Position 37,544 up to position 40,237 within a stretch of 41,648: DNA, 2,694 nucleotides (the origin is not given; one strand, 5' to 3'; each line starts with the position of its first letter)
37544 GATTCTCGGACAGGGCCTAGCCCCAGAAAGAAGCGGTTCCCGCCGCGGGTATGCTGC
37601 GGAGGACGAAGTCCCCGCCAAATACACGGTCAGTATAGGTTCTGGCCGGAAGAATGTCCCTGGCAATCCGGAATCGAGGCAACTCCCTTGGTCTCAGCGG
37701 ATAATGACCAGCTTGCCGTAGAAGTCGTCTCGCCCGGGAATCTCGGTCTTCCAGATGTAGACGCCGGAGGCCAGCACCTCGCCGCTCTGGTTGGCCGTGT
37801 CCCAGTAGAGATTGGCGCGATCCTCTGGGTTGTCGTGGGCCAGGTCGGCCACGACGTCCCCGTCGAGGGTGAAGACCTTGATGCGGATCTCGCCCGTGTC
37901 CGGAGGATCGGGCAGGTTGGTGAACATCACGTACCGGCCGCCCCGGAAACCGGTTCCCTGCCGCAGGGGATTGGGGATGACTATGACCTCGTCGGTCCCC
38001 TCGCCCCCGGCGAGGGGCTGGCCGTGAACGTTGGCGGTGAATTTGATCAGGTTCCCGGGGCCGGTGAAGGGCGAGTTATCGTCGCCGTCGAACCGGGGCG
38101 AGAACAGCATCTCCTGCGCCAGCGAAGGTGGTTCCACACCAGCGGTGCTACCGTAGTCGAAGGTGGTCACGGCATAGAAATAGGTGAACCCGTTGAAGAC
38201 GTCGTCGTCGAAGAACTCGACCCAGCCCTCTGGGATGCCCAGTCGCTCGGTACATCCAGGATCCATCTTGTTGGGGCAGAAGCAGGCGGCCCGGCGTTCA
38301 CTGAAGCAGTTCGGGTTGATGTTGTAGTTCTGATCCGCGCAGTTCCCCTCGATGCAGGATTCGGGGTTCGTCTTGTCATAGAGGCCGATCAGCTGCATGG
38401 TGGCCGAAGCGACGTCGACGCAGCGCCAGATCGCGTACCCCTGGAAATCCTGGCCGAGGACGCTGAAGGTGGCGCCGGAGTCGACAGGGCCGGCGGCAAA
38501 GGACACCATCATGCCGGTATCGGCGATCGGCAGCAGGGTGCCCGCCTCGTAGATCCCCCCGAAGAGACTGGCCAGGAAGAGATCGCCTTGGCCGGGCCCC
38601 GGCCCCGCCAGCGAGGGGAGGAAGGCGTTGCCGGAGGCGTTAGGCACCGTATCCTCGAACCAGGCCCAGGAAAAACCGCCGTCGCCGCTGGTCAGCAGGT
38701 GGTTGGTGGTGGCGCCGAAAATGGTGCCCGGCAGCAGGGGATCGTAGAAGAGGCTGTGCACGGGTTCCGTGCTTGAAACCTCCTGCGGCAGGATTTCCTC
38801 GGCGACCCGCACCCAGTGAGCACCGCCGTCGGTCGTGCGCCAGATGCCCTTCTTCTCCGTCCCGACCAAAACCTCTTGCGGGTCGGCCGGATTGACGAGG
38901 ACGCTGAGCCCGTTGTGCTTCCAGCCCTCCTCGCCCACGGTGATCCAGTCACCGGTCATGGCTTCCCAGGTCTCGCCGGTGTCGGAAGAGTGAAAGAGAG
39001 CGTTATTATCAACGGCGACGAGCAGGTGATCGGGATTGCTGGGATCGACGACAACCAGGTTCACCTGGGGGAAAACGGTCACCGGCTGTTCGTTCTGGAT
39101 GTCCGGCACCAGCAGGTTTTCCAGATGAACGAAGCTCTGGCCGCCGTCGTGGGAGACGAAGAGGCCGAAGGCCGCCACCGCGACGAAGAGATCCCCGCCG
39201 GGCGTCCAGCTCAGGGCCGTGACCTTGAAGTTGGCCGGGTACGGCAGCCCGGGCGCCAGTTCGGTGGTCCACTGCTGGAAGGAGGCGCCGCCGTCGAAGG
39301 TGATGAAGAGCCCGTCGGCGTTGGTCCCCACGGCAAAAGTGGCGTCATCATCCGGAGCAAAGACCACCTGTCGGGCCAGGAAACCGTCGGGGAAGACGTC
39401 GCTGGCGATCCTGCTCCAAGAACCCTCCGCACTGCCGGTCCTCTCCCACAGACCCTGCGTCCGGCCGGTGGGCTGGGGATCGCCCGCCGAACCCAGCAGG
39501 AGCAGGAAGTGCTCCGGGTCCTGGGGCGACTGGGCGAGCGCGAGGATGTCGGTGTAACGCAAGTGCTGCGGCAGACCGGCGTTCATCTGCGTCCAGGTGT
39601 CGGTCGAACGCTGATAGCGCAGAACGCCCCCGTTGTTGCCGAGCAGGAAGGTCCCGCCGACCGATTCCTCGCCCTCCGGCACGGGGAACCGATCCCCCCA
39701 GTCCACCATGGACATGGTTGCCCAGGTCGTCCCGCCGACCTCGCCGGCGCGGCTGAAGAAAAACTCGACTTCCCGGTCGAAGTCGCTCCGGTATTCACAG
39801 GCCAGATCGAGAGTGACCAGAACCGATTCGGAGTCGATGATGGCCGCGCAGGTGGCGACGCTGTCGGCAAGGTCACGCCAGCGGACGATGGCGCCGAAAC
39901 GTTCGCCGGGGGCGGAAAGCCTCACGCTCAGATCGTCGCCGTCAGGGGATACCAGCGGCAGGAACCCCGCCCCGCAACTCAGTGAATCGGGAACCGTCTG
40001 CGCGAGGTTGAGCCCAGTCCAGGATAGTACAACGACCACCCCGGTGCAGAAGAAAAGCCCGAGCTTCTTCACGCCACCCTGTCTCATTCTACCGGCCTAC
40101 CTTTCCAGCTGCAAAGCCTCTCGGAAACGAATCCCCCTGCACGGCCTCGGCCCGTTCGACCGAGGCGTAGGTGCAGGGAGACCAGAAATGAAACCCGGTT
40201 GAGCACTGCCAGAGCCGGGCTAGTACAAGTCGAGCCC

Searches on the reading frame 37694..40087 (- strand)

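Call 3: search_protein_families(library=pfam, proteins=[window:37694-40087:-], max_evalue=0.1)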
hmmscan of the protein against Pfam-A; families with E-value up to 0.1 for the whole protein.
window:37694-40087:- (797 aa): 3 families
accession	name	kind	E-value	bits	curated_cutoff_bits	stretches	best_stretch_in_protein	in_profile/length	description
PF15902.12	Sortilin-Vps10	-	3.6e-09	36.4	33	2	363-475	2-110/446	Sortilin, neurotensin receptor 3,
PF14870.12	PSII_BNR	-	0.00063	19.5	27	1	343-429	19-98/303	Photosynthesis system II assembly factor YCF48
PF10647.15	Gmad1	-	0.013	15.8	20.5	0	395-430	207-241/251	Lipoprotein LpqB beta-propeller domain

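Call 4: search_protein_families(library=ncbifam, proteins=[window:37694-40087:-], max_evalue=0.1)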
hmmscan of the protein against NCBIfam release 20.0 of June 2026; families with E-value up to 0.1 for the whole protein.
window:37694-40087:- (797 aa): 5 families
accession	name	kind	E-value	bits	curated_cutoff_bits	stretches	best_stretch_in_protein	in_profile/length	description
NF045728.1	glycosyl_F510_1955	equivalog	1.3e-18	67.2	175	3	405-480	105-176/246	F510_1955 family glycosylhydrolase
NF052228.1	T9SS_PorZ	equivalog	2.8e-07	29.4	260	1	695-778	667-737/757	type IX secretion system anionic LPS delivery protein PorZ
NF010237.0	PRK13684.1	equivalog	0.00011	21.4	326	0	339-429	43-125/334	photosynthesis system II assembly factor Ycf48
NF033707.1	T9SS_sortase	equivalog_domain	0.00084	17.1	420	1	699-795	997-1094/1095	type IX secretion system sortase PorU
NF047818.1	LIC11996_lipo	equivalog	0.091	11.8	350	0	309-376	344-418/422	LIC11996 family lipoprotein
